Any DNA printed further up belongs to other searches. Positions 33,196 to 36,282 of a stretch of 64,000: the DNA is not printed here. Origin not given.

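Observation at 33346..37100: XDH-family enzyme with fused 2Fe-2S/Moco subunit and a 4-hydroxybenzoyl-CoA-reductase (HcrB)-type Cys-rich insertion in the FAD subunit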

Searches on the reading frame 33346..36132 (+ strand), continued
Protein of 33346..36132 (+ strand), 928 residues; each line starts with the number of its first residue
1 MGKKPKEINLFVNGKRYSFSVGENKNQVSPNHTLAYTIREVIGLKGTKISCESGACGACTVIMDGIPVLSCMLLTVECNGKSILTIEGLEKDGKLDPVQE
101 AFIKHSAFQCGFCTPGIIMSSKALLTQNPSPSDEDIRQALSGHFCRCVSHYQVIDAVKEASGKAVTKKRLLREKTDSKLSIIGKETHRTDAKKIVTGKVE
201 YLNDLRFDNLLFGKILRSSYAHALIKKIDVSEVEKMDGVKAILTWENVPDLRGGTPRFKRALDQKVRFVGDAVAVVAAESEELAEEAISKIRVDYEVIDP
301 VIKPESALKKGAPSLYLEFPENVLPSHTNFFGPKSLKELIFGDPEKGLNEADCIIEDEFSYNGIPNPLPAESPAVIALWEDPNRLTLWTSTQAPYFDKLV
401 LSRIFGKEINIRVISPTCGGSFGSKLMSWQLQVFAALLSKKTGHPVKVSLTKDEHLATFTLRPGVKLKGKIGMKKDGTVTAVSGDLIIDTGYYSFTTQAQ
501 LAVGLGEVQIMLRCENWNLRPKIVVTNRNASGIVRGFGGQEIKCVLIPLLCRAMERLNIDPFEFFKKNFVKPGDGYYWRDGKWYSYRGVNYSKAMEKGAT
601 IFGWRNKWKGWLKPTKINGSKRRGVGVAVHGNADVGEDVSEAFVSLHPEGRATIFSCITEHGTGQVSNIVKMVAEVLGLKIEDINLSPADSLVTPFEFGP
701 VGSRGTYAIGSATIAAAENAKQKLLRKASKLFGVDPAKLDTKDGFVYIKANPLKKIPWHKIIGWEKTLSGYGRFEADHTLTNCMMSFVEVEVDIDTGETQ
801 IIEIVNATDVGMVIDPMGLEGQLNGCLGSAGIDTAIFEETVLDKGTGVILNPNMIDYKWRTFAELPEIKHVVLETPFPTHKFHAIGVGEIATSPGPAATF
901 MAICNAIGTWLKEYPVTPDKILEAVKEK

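Call 47: search_solved_structures(query=window:33880-36129:+, show_alignments=5, max_evalue=1e-40)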
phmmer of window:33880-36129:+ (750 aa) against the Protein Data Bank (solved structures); distinct sequences matched with E-value up to 1e-40: 11.
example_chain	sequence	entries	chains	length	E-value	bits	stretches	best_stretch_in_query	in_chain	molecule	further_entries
1rm6_A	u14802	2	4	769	1.3e-73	251.6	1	4-564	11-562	4-hydroxybenzoyl-CoA reductase alpha subunit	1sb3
8uem_A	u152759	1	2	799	4.2e-62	213.6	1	11-748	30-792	Carbon monoxide dehydrogenase (Large chain), CoxL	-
1zxi_B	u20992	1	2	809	3e-55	190.9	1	7-716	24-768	Carbon monoxide dehydrogenase large chain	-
1n5w_B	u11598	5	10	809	4.1e-55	190.5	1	7-716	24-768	Carbon monoxide dehydrogenase large chain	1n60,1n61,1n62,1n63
1t3q_B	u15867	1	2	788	9.5e-54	186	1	4-749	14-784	quinoline 2-oxidoreductase large subunit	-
1ffu_B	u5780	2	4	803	3.3e-47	164.3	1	9-725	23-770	CUTL, MOLYBDOPROTEIN OF CARBON MONOXIDE DEHYDROGENASE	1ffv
7dqx_A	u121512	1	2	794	1e-45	159.4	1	4-744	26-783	6-hydroxypseudooxynicotine dehydrogenase complex subunit gamma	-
5g5h_C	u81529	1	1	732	4e-44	154.1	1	1-746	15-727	Aldehyde oxidoreductase molybdenum-binding subunit PaoC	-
4zoh_A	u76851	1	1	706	6.3e-44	153.5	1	4-729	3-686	Putative oxidoreductase molybdopterin-binding subunit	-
5g5g_C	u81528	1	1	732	7.7e-44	153.2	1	1-746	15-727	PUTATIVE XANTHINE DEHYDROGENASE YAGS FAD-BINDING SUBUNIT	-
3hrd_A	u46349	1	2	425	1.2e-41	146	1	3-385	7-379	Nicotinate dehydrogenase large molybdopterin subunit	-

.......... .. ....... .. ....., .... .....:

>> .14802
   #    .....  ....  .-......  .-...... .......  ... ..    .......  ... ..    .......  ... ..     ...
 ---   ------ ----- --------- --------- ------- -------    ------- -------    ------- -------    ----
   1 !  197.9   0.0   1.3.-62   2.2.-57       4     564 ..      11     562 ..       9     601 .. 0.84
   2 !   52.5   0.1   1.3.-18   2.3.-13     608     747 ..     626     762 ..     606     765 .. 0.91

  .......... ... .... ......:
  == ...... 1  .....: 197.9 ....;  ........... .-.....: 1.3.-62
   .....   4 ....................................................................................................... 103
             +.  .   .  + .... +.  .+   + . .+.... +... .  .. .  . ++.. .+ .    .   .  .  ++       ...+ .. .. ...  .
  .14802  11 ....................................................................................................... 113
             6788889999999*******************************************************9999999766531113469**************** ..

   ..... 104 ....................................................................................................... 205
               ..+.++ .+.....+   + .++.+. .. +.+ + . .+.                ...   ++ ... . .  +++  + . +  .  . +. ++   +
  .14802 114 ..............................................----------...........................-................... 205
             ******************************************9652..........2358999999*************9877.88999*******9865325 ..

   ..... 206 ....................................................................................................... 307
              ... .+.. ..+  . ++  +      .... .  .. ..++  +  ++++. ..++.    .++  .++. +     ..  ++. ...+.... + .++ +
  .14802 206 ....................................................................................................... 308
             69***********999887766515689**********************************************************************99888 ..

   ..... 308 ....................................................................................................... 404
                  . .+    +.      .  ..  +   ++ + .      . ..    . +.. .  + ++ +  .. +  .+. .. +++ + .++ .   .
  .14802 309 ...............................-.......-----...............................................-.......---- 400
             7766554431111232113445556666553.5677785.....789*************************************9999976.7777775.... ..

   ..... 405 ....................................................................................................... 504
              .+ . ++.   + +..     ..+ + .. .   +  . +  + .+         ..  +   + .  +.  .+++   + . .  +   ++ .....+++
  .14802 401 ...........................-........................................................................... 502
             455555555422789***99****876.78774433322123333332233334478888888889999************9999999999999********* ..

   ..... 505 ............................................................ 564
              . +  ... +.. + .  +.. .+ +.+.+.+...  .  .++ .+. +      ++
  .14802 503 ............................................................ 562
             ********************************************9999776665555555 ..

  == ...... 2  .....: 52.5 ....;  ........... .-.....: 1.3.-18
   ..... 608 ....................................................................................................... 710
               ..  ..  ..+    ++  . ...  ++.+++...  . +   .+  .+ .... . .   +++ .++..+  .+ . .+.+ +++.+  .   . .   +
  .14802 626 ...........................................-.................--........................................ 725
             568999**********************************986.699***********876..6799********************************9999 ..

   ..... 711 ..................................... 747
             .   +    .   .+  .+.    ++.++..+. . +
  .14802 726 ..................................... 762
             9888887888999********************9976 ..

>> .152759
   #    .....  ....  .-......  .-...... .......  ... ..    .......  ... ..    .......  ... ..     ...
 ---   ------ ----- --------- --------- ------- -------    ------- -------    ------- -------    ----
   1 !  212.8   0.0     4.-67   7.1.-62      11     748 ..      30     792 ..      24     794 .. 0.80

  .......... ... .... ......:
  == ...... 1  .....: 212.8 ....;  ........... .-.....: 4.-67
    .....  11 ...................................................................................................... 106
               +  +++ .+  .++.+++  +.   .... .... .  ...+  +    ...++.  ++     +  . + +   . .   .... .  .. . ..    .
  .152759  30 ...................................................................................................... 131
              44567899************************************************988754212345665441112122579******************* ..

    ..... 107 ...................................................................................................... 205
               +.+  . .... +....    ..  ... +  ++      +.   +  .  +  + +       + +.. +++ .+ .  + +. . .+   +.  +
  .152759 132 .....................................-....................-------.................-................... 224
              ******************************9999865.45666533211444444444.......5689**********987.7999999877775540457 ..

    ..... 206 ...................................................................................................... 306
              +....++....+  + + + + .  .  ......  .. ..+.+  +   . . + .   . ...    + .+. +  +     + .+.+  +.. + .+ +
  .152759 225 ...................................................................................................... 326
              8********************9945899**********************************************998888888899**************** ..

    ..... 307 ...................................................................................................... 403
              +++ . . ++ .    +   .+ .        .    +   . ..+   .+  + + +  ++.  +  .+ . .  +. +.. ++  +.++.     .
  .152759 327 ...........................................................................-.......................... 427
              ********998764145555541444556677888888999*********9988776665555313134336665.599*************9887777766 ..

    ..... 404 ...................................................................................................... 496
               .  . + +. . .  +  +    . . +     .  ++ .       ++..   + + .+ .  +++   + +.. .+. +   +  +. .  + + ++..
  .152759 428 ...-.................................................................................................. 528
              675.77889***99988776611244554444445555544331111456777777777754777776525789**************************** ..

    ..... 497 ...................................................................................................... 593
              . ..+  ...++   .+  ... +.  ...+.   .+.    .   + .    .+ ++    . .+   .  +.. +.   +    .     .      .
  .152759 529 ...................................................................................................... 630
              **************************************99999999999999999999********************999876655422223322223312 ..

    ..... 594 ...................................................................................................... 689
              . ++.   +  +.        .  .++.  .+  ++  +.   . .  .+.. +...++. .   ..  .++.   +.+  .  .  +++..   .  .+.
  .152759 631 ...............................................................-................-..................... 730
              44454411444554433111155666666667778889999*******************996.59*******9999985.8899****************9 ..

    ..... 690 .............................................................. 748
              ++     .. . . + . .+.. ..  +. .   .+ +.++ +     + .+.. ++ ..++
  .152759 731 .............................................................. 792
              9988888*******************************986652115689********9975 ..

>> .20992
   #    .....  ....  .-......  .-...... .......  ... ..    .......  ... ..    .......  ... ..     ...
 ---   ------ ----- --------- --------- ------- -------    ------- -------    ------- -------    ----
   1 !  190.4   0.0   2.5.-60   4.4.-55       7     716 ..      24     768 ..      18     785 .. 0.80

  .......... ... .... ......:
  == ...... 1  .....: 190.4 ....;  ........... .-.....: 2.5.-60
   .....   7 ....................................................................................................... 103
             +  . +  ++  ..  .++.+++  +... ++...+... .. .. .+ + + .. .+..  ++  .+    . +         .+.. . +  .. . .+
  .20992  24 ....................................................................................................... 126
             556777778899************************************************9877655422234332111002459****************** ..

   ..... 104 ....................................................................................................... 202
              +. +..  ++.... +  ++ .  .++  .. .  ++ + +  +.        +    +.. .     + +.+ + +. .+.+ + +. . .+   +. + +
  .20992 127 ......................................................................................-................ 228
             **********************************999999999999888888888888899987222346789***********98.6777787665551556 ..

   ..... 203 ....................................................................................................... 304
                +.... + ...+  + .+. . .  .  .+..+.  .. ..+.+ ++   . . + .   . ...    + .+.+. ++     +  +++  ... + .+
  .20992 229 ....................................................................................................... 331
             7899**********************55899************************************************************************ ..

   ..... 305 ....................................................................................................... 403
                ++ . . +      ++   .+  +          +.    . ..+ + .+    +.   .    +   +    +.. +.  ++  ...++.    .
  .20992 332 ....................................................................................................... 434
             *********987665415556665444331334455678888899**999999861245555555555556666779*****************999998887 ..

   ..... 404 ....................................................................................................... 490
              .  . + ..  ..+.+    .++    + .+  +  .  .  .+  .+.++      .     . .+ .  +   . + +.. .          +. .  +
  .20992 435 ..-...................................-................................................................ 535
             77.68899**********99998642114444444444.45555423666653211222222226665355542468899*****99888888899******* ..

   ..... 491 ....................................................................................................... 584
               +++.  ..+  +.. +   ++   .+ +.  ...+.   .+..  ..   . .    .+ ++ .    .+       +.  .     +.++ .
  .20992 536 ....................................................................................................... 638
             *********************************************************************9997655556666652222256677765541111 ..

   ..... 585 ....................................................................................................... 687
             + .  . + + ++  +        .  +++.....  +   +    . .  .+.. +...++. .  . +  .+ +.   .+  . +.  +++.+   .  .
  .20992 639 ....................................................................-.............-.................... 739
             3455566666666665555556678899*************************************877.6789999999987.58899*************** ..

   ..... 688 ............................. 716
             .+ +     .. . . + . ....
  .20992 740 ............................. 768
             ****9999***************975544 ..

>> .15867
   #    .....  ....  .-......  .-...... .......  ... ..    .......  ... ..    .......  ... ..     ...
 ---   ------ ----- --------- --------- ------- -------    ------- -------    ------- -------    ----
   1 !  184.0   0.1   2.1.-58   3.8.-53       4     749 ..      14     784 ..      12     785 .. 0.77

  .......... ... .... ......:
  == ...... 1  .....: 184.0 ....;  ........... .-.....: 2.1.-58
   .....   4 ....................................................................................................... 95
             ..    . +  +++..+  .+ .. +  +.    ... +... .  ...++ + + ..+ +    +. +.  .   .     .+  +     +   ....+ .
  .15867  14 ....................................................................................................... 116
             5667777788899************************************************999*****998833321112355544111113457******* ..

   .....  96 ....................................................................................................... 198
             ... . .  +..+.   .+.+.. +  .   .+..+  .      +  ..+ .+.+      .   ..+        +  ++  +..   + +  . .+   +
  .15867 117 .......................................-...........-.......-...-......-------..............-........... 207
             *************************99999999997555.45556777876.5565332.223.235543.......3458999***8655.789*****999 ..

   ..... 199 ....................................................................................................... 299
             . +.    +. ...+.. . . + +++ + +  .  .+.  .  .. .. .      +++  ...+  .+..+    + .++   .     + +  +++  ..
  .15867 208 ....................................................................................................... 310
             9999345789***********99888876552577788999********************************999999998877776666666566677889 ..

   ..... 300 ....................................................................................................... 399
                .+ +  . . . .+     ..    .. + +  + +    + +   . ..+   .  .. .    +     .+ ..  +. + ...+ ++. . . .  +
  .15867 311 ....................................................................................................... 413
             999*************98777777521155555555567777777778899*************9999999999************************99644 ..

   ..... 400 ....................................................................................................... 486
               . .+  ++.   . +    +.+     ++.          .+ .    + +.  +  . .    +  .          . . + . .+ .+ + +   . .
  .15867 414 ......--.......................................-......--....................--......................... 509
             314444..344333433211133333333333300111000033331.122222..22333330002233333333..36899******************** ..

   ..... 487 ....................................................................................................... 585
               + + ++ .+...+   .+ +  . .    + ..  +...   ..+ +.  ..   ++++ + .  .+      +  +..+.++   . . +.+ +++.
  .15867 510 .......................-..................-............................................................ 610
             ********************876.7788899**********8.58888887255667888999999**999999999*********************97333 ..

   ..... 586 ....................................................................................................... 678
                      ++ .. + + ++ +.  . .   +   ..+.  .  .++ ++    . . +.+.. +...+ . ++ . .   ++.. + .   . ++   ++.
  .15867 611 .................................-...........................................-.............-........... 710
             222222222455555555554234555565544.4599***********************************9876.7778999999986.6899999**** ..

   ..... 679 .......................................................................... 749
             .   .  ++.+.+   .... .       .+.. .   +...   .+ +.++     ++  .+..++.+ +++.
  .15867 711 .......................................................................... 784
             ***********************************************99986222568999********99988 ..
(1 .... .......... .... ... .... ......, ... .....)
